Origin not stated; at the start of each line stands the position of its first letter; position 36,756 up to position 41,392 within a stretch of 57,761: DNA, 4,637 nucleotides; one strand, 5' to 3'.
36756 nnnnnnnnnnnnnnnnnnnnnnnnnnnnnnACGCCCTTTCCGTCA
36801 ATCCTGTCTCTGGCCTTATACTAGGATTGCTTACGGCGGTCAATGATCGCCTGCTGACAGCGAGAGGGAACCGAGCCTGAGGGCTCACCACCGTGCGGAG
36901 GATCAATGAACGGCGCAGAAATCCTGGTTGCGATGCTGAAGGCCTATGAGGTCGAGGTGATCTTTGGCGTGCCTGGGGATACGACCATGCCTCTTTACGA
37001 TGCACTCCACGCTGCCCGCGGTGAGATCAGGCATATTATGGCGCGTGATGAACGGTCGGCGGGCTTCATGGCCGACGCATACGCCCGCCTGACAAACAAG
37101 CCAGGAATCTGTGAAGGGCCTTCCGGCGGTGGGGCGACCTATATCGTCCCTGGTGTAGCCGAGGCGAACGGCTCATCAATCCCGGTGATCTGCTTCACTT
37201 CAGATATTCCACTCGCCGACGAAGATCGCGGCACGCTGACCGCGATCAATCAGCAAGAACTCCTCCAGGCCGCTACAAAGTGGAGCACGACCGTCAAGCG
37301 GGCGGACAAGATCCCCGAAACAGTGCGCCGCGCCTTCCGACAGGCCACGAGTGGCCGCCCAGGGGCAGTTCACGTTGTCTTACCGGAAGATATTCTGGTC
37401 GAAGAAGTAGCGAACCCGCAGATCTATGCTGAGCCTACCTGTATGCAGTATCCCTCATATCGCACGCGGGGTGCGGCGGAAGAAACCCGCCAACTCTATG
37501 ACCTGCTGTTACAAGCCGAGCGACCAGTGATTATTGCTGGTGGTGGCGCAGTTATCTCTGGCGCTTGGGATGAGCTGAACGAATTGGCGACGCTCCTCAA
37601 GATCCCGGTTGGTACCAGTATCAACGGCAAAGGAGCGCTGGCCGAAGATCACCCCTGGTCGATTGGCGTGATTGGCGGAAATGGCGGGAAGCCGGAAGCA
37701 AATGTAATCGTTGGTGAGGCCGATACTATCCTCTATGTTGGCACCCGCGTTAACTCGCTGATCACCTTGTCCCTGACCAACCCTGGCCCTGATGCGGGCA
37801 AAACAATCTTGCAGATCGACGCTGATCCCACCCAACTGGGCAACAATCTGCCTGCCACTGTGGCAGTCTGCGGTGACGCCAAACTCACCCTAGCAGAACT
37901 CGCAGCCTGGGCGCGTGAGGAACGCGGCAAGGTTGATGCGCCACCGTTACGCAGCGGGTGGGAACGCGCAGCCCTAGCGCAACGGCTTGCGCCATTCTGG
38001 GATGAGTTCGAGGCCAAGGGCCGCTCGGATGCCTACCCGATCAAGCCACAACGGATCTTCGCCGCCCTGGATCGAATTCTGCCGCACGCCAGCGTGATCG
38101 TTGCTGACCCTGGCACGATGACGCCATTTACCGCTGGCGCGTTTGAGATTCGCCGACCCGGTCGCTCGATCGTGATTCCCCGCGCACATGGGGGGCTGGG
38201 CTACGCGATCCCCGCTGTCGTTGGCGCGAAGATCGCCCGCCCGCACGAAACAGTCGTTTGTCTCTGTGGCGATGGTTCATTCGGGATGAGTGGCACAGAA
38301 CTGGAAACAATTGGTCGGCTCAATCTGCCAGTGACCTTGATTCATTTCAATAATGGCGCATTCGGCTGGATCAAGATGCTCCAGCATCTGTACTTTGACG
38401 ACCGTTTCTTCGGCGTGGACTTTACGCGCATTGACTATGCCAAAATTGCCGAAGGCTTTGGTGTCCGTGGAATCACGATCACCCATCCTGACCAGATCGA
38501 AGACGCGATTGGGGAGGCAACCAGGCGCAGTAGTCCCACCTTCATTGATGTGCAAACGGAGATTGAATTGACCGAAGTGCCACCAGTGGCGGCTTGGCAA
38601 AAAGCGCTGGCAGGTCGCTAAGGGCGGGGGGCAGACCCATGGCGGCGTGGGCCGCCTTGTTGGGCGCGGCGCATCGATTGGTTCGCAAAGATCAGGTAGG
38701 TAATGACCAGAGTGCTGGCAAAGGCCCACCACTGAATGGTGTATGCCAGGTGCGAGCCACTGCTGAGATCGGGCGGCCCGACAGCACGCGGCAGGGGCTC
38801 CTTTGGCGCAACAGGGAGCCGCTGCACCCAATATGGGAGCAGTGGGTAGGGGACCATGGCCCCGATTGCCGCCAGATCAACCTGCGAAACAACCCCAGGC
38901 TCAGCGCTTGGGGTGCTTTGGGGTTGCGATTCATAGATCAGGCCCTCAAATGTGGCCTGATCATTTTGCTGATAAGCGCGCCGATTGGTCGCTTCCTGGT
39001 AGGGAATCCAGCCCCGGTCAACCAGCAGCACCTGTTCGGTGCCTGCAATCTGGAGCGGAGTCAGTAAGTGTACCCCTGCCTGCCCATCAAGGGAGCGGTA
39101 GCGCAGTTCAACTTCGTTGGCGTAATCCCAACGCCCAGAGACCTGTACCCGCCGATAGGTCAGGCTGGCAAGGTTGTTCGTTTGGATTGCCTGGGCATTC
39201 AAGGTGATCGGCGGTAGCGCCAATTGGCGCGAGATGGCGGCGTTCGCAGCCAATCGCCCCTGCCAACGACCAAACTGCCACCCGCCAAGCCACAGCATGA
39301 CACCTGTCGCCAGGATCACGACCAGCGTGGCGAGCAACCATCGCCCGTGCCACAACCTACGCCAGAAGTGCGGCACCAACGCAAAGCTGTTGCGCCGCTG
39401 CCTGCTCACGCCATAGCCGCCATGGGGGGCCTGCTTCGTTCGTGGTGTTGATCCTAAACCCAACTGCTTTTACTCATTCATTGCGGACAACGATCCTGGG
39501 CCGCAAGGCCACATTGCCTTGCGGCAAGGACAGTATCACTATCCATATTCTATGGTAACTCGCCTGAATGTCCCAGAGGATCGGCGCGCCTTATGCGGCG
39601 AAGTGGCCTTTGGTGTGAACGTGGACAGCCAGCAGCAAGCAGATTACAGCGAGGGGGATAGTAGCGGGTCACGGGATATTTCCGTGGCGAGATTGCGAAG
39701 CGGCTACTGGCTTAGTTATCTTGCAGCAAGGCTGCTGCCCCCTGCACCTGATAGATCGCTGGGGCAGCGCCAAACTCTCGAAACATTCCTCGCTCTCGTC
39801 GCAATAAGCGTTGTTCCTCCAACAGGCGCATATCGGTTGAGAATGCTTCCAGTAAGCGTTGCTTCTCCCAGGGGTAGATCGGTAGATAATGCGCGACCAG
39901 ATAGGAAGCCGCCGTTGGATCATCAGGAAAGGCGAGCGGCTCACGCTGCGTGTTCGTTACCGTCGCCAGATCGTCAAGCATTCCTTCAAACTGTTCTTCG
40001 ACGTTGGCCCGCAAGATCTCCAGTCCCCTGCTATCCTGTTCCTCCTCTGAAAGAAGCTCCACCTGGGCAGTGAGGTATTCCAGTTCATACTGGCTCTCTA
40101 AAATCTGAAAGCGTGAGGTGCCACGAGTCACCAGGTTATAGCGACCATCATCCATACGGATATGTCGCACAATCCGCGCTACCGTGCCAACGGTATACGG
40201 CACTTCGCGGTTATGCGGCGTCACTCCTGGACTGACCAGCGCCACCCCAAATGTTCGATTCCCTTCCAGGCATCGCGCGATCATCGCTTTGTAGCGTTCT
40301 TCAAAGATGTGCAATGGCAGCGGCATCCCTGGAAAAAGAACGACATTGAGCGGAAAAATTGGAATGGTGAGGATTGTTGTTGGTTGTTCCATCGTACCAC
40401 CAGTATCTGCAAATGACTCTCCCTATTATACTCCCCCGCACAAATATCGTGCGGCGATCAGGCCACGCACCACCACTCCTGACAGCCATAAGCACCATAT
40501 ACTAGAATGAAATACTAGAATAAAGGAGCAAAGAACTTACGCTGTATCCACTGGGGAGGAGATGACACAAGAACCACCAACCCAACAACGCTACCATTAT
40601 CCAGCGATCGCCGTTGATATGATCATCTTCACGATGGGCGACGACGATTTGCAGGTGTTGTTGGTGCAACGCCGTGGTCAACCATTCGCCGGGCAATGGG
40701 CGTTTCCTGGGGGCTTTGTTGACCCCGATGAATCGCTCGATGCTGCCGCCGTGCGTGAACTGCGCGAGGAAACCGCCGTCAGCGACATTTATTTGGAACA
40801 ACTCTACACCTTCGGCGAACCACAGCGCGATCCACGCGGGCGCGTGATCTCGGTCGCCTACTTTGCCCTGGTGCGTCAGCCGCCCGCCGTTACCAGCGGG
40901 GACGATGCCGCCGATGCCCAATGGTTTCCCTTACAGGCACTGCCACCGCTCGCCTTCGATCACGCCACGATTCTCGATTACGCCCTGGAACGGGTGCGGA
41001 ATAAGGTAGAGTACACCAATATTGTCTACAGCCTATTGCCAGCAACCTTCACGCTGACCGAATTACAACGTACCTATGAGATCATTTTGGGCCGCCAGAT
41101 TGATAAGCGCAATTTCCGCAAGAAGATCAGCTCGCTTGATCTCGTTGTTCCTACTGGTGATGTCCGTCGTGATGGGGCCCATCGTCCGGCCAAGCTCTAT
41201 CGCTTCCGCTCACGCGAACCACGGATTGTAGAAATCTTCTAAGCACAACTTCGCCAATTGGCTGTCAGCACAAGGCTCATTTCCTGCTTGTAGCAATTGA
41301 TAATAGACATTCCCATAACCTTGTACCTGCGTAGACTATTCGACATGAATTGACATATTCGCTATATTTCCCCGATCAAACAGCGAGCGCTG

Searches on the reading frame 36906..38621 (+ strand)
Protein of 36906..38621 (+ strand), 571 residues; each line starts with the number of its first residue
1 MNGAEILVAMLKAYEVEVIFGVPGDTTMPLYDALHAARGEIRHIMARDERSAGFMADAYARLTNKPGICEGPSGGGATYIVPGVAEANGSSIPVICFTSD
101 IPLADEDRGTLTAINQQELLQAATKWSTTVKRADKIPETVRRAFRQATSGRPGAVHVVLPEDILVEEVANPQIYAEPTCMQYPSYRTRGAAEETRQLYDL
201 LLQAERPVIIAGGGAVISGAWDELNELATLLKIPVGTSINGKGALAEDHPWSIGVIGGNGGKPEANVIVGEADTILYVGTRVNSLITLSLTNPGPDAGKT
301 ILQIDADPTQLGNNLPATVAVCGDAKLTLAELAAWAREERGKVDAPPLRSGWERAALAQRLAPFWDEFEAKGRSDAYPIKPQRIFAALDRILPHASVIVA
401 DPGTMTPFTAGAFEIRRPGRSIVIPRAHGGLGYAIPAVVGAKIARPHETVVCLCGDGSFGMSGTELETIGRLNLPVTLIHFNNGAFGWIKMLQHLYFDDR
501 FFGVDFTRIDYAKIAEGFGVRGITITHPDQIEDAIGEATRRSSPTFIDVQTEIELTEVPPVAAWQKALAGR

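Call 50: search_protein_families(library=pfam, proteins=[window:36906-38621:+])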
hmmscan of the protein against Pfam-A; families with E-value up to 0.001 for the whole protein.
window:36906-38621:+ (571 aa): 3 families
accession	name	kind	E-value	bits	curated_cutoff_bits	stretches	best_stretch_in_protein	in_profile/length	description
PF02775.26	TPP_enzyme_C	-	1.2e-39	135.9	21.9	1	402-549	2-151/151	Thiamine pyrophosphate enzyme, C-terminal TPP binding domain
PF02776.23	TPP_enzyme_N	-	8.1e-38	129.3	26.8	1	1-118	1-118/119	Thiamine pyrophosphate enzyme, N-terminal TPP binding domain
PF00205.28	TPP_enzyme_M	-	5.1e-36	123.8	30.4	1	196-332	3-137/137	Thiamine pyrophosphate enzyme, central domain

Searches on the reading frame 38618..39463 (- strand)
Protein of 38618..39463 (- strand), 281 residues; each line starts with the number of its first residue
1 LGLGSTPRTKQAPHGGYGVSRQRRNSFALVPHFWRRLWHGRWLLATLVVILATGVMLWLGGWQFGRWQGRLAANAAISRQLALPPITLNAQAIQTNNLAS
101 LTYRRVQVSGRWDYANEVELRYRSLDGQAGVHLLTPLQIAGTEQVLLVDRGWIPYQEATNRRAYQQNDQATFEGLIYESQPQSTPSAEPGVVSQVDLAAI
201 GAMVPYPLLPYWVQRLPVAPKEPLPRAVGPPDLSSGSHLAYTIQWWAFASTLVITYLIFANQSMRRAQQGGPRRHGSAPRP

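Call 50: search_protein_families(library=pfam, proteins=[window:38618-39463:-])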
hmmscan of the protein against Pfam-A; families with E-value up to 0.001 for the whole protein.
window:38618-39463:- (281 aa): 1 family
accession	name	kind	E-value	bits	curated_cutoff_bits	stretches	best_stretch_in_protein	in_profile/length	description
PF02104.20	SURF1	-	5.2e-36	125.3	23.4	1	52-249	3-204/205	SURF1 family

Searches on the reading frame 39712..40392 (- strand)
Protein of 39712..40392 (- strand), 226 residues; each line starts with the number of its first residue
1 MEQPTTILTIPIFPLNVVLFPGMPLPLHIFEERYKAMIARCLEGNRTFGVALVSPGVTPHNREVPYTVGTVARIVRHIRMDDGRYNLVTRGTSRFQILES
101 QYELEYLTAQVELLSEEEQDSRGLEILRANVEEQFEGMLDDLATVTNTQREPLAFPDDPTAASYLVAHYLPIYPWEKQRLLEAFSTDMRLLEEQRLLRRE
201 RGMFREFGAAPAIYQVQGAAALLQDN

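Call 50: search_protein_families(library=pfam, proteins=[window:39712-40392:-])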
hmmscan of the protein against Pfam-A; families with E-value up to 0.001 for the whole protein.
window:39712-40392:- (226 aa): 1 family
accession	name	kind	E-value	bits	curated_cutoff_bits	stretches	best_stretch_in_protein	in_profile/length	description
PF02190.22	LON_substr_bdg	-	3.5e-40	138.5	28.7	1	9-198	1-199/200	ATP-dependent protease La (LON) substrate-binding domain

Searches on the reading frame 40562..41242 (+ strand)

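Call 50: search_protein_families(library=pfam, proteins=[window:40562-41242:+])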
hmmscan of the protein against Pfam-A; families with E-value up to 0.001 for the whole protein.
window:40562-41242:+ (226 aa): 5 families
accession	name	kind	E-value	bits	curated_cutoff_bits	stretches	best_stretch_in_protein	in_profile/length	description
PF21906.2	NrtR_WHD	-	7.2e-28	97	27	1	156-215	2-61/61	NrtR DNA-binding winged helix domain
PF00293.34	NUDIX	-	7.1e-26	91.2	21.1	1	17-138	5-131/134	NUDIX domain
PF19368.5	AraR_C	-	1.2e-11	45.2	23.8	1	151-217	1-68/82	AraR C-terminal winged HTH domain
PF22327.2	Nudt16-like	-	0.00053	20.4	27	1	42-73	31-63/161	U8 snoRNA-decapping enzyme-like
PF14815.12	NUDIX_4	-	0.00088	19.5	35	0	27-132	7-103/113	NUDIX domain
